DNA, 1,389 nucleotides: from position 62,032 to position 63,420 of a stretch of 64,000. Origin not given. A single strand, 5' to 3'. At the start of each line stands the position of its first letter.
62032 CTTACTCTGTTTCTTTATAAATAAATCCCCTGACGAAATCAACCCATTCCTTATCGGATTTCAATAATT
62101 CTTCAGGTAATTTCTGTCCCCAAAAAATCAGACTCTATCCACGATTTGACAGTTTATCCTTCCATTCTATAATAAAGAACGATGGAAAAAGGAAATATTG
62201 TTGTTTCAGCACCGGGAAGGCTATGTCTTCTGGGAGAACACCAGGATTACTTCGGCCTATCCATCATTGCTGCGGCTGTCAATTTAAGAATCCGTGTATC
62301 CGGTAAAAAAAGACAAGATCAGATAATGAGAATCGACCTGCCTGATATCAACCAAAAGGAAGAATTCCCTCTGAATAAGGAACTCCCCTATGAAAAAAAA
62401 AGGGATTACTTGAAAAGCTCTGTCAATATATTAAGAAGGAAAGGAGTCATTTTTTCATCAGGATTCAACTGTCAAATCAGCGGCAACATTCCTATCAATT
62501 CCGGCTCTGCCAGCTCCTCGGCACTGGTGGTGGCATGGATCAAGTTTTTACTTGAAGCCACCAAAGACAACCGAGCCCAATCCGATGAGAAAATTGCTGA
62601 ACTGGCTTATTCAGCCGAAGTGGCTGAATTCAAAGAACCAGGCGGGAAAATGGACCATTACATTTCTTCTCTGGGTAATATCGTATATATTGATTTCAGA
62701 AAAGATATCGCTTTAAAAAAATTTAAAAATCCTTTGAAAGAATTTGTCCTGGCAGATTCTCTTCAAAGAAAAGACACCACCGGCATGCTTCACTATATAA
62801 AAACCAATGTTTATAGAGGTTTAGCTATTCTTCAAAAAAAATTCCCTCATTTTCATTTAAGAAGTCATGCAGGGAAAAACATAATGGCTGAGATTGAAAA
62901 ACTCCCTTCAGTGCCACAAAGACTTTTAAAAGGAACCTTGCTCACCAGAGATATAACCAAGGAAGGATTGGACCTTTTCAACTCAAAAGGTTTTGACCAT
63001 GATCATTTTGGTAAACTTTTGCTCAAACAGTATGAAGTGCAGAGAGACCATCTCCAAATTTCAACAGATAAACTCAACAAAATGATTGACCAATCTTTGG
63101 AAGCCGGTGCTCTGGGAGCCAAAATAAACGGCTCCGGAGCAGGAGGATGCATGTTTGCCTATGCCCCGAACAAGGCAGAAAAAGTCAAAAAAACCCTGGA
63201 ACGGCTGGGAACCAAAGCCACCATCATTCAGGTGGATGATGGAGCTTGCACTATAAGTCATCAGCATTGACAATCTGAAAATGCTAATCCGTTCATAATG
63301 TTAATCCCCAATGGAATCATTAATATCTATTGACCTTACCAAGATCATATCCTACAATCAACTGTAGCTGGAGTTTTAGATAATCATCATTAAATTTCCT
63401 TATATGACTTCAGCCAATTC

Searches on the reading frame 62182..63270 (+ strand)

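Call 31: search_protein_families(library=pfam, proteins=[window:62182-63270:+], max_evalue=0.00001)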
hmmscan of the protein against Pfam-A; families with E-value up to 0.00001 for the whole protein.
window:62182-63270:+ (362 aa): 3 families
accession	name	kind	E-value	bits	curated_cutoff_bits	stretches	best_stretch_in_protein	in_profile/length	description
PF00288.32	GHMP_kinases_N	-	6e-12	46.1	22.3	1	76-165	2-86/87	GHMP kinases N terminal domain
PF10509.15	GalKase_gal_bdg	-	2.3e-10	40.3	23.1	1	5-41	11-47/49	Galactokinase galactose-binding signature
PF08544.19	GHMP_kinases_C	-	1.4e-08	35.5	21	1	272-341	9-81/85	GHMP kinases C terminal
